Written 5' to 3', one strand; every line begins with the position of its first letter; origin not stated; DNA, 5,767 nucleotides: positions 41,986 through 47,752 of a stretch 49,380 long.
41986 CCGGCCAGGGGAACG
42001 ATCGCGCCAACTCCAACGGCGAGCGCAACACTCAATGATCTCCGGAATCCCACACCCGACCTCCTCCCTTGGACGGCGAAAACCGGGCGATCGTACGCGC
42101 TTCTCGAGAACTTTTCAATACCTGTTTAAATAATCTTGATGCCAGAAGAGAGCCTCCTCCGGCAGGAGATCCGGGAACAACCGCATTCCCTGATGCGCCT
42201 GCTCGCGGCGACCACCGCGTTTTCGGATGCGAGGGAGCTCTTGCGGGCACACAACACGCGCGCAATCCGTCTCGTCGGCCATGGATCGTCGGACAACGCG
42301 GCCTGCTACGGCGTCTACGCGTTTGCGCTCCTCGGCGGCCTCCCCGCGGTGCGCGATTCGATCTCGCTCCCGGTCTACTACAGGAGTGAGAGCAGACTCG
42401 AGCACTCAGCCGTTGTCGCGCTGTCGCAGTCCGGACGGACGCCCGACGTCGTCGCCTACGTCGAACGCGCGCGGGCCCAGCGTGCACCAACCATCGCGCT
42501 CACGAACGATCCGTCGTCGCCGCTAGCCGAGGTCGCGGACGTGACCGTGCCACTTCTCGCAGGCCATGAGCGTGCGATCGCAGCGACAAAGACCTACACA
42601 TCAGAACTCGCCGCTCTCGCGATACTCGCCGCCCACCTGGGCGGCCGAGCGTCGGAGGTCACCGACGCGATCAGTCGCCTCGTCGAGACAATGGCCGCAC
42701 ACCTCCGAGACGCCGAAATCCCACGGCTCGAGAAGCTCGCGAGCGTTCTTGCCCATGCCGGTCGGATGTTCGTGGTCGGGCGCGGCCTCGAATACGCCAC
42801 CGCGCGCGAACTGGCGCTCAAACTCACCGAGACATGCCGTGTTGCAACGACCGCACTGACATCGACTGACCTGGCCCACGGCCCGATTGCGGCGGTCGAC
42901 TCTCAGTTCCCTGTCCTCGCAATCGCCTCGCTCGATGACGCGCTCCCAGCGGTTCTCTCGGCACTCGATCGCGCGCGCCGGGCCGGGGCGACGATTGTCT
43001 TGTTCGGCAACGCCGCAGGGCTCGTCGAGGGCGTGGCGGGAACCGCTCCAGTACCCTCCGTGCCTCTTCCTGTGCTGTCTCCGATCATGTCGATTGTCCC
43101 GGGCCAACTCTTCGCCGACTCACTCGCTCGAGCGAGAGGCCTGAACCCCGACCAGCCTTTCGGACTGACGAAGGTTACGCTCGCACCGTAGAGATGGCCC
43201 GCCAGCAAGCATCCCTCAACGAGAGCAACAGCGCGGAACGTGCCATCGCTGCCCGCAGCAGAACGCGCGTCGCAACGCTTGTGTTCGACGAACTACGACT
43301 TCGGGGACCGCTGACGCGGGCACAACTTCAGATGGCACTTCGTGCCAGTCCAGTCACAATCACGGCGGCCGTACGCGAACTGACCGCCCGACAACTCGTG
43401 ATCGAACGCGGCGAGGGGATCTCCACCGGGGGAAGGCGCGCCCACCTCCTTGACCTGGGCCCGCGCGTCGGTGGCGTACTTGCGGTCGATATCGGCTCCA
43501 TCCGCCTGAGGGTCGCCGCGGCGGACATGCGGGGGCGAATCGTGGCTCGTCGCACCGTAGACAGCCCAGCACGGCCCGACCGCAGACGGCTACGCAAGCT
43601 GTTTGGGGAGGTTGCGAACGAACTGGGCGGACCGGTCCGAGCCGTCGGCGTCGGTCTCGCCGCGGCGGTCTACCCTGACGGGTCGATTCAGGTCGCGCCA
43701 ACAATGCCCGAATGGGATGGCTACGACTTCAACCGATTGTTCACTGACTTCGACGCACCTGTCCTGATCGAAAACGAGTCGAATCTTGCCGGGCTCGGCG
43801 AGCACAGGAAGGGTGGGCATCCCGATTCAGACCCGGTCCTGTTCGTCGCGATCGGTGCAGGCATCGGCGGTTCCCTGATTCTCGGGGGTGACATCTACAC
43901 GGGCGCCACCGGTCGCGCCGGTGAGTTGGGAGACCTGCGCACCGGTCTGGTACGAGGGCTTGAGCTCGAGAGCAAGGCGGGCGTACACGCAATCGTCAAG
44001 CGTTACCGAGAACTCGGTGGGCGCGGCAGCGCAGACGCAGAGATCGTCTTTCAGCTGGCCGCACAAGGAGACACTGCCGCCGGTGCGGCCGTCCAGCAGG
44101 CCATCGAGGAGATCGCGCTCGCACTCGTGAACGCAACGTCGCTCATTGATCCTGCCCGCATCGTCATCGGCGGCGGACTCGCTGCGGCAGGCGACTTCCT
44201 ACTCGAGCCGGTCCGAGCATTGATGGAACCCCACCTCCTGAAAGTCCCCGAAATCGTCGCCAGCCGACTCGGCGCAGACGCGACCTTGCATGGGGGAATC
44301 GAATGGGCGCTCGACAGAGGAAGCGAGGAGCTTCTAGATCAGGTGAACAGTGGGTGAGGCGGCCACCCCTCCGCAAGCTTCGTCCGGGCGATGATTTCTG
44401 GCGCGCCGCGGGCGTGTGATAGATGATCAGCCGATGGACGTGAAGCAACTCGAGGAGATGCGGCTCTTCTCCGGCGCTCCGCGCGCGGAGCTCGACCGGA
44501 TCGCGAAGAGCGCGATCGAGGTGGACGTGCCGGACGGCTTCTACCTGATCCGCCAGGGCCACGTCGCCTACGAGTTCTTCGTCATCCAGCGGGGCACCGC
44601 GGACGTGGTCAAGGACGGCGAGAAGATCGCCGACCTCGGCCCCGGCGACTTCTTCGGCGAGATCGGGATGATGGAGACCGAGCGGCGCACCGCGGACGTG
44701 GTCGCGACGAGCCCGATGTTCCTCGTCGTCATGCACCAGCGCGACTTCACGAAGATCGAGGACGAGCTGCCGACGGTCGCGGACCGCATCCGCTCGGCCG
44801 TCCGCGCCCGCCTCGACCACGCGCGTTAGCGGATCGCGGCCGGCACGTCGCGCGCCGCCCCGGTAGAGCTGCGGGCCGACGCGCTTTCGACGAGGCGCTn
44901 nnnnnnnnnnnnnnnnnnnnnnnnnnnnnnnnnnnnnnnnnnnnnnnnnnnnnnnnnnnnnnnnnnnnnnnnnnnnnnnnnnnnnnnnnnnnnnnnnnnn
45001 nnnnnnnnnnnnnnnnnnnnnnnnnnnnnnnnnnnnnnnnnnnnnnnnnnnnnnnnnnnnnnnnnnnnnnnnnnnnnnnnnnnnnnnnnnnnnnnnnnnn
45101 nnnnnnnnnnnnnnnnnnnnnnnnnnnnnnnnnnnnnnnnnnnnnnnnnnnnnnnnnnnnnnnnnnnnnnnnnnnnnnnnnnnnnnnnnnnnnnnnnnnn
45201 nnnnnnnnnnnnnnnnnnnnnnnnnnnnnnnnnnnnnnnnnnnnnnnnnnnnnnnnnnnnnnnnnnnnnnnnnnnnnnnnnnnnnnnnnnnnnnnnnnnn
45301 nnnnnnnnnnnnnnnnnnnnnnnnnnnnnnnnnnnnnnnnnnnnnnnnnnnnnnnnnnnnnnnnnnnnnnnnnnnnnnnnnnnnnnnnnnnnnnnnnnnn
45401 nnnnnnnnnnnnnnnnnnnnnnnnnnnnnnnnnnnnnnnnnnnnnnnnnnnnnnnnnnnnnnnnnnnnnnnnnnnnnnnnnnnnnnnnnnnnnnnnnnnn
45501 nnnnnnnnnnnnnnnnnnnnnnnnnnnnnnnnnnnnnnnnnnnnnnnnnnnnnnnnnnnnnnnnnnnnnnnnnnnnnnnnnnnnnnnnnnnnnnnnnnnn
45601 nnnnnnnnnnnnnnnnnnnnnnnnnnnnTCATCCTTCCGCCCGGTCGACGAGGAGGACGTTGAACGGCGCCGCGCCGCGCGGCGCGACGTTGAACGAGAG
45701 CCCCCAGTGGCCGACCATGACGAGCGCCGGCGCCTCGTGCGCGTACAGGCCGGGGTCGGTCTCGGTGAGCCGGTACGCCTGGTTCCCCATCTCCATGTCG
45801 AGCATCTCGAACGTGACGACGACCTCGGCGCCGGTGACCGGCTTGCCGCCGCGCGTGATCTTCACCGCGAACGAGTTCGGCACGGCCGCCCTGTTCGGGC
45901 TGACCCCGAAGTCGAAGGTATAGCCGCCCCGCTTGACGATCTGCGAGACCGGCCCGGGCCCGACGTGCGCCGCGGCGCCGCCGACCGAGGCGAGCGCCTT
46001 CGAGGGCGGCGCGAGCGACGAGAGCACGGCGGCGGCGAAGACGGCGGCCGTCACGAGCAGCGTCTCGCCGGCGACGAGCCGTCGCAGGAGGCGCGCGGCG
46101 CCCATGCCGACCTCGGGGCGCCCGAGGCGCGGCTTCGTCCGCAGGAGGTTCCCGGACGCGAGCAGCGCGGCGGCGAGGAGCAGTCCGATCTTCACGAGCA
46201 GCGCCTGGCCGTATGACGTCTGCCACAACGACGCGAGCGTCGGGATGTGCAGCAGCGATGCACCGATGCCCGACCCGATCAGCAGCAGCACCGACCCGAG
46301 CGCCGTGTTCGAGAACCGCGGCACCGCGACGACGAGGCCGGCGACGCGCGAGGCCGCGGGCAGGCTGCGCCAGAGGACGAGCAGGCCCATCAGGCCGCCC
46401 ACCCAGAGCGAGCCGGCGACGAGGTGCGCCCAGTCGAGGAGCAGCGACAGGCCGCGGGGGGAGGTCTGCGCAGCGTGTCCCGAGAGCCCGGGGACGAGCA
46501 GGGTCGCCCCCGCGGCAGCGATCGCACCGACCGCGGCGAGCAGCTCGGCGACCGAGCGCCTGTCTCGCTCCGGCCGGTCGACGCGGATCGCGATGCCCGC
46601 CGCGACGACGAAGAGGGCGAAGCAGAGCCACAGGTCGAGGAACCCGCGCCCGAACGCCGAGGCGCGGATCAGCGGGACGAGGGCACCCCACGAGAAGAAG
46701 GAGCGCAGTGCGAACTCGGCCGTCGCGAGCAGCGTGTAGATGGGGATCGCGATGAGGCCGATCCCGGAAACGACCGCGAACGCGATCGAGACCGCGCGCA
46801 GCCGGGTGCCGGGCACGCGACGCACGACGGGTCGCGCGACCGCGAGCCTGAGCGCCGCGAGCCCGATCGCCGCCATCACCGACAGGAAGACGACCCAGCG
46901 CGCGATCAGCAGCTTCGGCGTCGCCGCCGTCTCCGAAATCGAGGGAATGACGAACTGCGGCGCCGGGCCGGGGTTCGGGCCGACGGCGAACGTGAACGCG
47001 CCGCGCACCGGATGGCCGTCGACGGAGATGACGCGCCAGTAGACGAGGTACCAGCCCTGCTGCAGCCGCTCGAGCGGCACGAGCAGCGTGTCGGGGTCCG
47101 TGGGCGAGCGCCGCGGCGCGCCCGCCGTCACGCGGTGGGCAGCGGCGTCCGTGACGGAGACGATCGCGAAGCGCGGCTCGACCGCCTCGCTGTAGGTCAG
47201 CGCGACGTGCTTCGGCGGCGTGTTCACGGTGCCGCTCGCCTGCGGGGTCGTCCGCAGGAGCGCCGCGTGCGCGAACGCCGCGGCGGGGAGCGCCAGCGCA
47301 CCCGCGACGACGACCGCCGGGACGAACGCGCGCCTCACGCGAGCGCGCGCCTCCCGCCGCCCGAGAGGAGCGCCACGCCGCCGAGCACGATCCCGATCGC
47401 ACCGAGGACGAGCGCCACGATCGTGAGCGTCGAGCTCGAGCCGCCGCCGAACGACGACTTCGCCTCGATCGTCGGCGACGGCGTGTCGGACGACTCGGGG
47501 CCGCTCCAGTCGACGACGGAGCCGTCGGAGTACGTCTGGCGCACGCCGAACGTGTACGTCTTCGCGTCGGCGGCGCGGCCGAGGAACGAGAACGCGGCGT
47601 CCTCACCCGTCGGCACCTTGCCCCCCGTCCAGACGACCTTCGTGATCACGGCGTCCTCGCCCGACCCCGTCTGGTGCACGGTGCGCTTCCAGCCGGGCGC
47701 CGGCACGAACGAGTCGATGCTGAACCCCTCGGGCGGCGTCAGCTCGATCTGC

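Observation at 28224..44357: Candidate undescribed catabolic system: PhoX-like exo-enzyme + importer + LmbE deacetylase + redox/TIM pair + membrane di-iron oxygenase + two PfkB kinases, under a SIS-ROK module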

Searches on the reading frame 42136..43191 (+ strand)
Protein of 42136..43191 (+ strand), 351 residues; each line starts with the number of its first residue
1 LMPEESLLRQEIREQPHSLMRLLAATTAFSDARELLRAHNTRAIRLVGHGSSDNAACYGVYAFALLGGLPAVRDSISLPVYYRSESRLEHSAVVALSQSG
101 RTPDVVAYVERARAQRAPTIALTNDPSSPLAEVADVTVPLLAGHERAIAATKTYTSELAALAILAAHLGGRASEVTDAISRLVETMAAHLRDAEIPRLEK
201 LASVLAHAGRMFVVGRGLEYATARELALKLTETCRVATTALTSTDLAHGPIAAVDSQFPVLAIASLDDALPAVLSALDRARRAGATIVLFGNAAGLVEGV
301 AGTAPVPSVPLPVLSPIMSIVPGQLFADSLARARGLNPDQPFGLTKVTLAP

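Call 5: search_protein_families(library=pfam, proteins=[window:42136-43191:+], max_evalue=0.01)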
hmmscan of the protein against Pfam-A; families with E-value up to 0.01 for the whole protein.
window:42136-43191:+ (351 aa): 3 families
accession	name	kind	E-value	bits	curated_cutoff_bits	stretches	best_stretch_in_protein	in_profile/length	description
PF01380.27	SIS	-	3.2e-27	95.4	25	2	42-165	6-129/131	SIS domain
PF13580.11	SIS_2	-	2.1e-05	25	27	0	89-123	103-137/138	SIS domain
PF13344.12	Hydrolase_6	-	0.0076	16.7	27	0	102-166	16-76/101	Haloacid dehalogenase-like hydrolase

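Call 7: search_protein_families(library=ncbifam, proteins=[window:42136-43191:+], max_evalue=0.001)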
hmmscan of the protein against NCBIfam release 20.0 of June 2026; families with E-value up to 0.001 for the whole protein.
window:42136-43191:+ (351 aa): 18 families
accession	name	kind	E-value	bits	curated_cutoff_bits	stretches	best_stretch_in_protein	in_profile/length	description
NF046059.1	NagB_SO3506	equivalog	4.3e-58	197.2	430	1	6-348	2-327/330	glucosamine-6-phosphate deaminase NagB-II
TIGR01135.1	glmS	equivalog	1.7e-54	185.4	418.05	1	8-346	253-602/607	glutamine--fructose-6-phosphate transaminase (isomerizing)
NF001484.0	PRK00331.1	subfamily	3.9e-54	184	381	1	8-346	254-596/601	isomerizing glutamine--fructose-6-phosphate transaminase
NF041128.1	glucosaP_deam_GlmD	equivalog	1.6e-11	44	580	1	10-347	5-320/323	glucosamine-6-phosphate deaminase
NF008458.0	PRK11337.1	equivalog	1.4e-10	40.6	378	1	89-138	188-237/293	MurR/RpiR family transcriptional regulator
TIGR03127.2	RuMP_HxlB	equivalog_domain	1.2e-09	38.3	160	1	93-148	76-131/178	6-phospho-3-hexuloisomerase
NF003915.0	PRK05441.1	subfamily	5.6e-09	35.4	168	1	89-151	131-193/300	N-acetylmuramic acid 6-phosphate etherase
NF040776.2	AlsR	equivalog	9.6e-09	34.6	400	1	85-138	171-225/279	transcriptional repressor AlsR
NF010701.0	PRK14101.1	equivalog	1.8e-08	33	920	1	29-150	458-573/638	bifunctional transcriptional regulator/glucokinase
TIGR00274.1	TIGR00274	equivalog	3.8e-08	32.7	302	1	91-152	128-189/291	N-acetylmuramic acid 6-phosphate etherase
NF009222.0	PRK12570.1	subfamily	4.7e-08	32.2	255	1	90-151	139-200/307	N-acetylmuramic acid 6-phosphate etherase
TIGR02815.1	agaS_fam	subfamily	4e-07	29.3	529.2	1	91-344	94-357/372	putative sugar isomerase, AgaS family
NF041755.1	RuMP_HxlAB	equivalog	5.6e-07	28.8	500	1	93-140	292-339/391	bifunctional 3-hexulose-6-phosphate synthase/6-phospho-3-hexuloisomerase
NF008481.0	PRK11382.1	equivalog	3.9e-06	26.3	430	1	89-288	92-289/340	fructoselysine 6-phosphate deglycase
NF012026.0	PRK15482.1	equivalog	5.9e-05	22.7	408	0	93-144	186-237/285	HTH-type transcriptional regulator MurR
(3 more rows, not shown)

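Call 44: search_solved_structures(query=window:42136-43191:+, max_evalue=1e-15)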
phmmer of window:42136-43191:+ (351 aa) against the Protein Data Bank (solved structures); distinct sequences matched with E-value up to 1e-15: 21.
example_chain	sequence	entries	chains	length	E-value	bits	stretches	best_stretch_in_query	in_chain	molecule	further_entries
3hba_A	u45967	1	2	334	4.4e-45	157.8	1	5-348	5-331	Putative phosphosugar isomerase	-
8eol_A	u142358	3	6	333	4.9e-45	157.6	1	5-348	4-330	GLUCOSAMINE-6-PHOSPHATE DEAMINASE | Glutamine-fructose-6-phosphate transaminase (Isomerizing)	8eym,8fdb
7kqa_A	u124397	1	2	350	9.7e-44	153.3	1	36-348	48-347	Iron dicitrate transport regulator FecR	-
3fj1_A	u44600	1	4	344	2.4e-40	142.2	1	7-348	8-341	putative phosphosugar isomerase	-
1moq_A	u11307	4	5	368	1.3e-31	113.5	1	9-347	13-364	GLUCOSAMINE 6-PHOSPHATE SYNTHASE | Glutamine--fructose-6-phosphate aminotransferase [isomerizing]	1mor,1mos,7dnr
3ooj_A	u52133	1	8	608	5.8e-31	111.4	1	9-347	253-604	Glucosamine/fructose-6-phosphate aminotransferase, isomerizing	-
2j6h_A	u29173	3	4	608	5.8e-31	111.4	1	9-347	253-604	GLUCOSAMINE-FRUCTOSE-6-PHOSPHATE AMINOTRANSFERASE | GLUCOSAMINE--FRUCTOSE-6-PHOSPHATE AMINOTRANSFERASE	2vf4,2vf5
1jxa_A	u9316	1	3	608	6.4e-31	111.2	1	9-347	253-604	glucosamine 6-phosphate synthase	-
4amv_A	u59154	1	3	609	6.5e-31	111.2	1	9-347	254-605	GLUCOSAMINE--FRUCTOSE-6-PHOSPHATE AMINOTRANSFERASE [ISOMER IZING]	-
3tbf_A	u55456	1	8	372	6.2e-29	104.7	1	10-347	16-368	Glucosamine--fructose-6-phosphate aminotransferase [isomerizing]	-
2zj3_A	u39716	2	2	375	3.4e-27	99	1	6-347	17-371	Glucosamine--fructose-6-phosphate aminotransferase [isomerizing] 1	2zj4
2v4m_A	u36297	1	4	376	3.4e-27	99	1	6-347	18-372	GLUCOSAMINE--FRUCTOSE-6-PHOSPHATE AMINOTRANSFERASE [ISOMERIZING] 1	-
6r4i_A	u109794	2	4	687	1.5e-26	96.8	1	6-347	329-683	Glutamine--fructose-6-phosphate aminotransferase [isomerizing] 1 | Glutamine--fructose-6-phosphate-aminotransferase [isomerizing] 1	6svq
6zmk_A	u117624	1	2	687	2e-26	96.5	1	6-347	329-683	Glutamine--fructose-6-phosphate aminotransferase [isomerizing] 1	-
6r4h_A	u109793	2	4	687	2.1e-26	96.4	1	6-347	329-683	Glutamine--fructose-6-phosphate aminotransferase [isomerizing] 1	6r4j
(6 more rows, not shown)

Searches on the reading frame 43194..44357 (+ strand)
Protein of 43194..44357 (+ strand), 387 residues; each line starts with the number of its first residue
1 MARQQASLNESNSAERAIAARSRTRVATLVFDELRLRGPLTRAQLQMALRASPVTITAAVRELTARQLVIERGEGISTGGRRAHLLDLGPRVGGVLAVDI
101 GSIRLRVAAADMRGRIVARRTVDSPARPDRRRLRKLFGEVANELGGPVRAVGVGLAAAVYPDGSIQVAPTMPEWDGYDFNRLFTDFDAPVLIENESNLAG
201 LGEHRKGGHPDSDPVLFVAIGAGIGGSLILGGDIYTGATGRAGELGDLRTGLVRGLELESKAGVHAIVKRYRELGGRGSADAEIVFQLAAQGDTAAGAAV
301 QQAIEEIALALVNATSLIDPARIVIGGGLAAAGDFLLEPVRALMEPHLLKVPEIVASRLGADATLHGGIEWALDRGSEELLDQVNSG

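Call 5: search_protein_families(library=pfam, proteins=[window:43194-44357:+], max_evalue=0.01)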
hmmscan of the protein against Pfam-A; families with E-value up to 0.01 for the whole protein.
window:43194-44357:+ (387 aa): 1 family
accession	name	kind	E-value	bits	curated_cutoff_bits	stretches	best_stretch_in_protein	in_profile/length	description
PF00480.26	ROK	-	9.5e-35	121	22.9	1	96-373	2-292/294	ROK family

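Call 7: search_protein_families(library=ncbifam, proteins=[window:43194-44357:+], max_evalue=0.001)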
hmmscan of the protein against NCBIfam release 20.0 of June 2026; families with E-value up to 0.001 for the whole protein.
window:43194-44357:+ (387 aa): 13 families
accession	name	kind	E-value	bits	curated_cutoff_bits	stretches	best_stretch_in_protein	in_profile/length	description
TIGR00744.1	ROK_glcA_fam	subfamily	1.5e-30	106.6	260.35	2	96-250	1-161/318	ROK family glucokinase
NF003461.0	PRK05082.1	subfamily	8.2e-20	71.3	283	1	95-372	3-286/291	N-acetylmannosamine kinase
NF047937.1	TransRegNagC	equivalog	1.8e-19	70.2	650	1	30-349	16-357/399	DNA-binding transcriptional regulator NagC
NF007251.0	PRK09698.1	equivalog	7.8e-18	64.7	253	1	95-348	8-267/304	allose kinase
NF042998.1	bglucokin_BglK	equivalog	3.7e-17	62.5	550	1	96-337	4-252/291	beta-glucoside kinase BglK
NF009835.0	PRK13310.1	equivalog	5.6e-17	62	380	1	98-367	5-295/303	N-acetylglucosamine kinase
NF047821.1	NactlManKinNanK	equivalog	1.2e-16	61.2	450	1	95-372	3-286/288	N-acetylmannosamine kinase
NF007108.0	PRK09557.1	equivalog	6.7e-15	55.2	443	2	97-247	5-158/303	fructokinase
NF045551.1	GK_Pyrobac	equivalog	1.7e-11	44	500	1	95-364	2-272/294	ATP-dependent glucokinase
NF045942.1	PolPhglucPhase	equivalog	4.7e-10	39.6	250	1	96-237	3-148/242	polyphosphate--glucose phosphotransferase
NF049930.1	TransRegMlc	equivalog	1.5e-09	37.7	530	1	31-248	22-247/405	sugar metabolism global transcriptional regulator Mlc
NF009836.0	PRK13311.1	equivalog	7e-05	22.2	551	1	99-250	6-160/256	N-acetyl-D-glucosamine kinase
NF045550.1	FrctkaseScrK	equivalog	7.3e-05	22.3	400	1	167-345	80-252/293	fructokinase ScrK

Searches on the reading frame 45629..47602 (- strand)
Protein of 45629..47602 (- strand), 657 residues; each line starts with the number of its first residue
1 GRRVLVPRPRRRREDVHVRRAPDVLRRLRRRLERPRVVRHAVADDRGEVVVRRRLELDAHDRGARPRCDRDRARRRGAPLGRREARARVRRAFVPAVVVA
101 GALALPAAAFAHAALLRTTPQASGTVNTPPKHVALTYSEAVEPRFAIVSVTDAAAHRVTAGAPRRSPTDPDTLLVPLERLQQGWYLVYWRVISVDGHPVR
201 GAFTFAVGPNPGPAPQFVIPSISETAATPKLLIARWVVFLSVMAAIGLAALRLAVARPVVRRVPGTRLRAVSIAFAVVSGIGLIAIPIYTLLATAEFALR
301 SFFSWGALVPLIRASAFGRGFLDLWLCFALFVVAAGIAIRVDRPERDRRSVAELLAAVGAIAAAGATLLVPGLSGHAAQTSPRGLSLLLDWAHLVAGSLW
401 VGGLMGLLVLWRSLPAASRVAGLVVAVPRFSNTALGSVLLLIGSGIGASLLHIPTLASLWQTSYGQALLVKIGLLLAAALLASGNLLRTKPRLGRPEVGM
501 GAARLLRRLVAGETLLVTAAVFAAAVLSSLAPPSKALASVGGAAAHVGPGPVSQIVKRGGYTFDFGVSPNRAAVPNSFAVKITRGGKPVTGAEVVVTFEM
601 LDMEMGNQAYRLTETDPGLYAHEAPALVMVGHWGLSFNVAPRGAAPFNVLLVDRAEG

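Call 88: search_protein_families(library=pfam, proteins=[window:45629-47602:-], max_evalue=0.00001)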
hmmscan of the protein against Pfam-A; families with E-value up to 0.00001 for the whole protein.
window:45629-47602:- (657 aa): 3 families
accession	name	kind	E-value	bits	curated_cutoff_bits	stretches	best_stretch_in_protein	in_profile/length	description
PF04234.18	CopC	-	1.8e-21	77.4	23.3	1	112-207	1-92/92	CopC domain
PF05425.18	CopD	-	4.1e-16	59.7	32.1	1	426-527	3-105/105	Copper resistance protein D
PF13115.11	YtkA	-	8.3e-10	39.6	25.9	1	559-634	5-81/85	YtkA-like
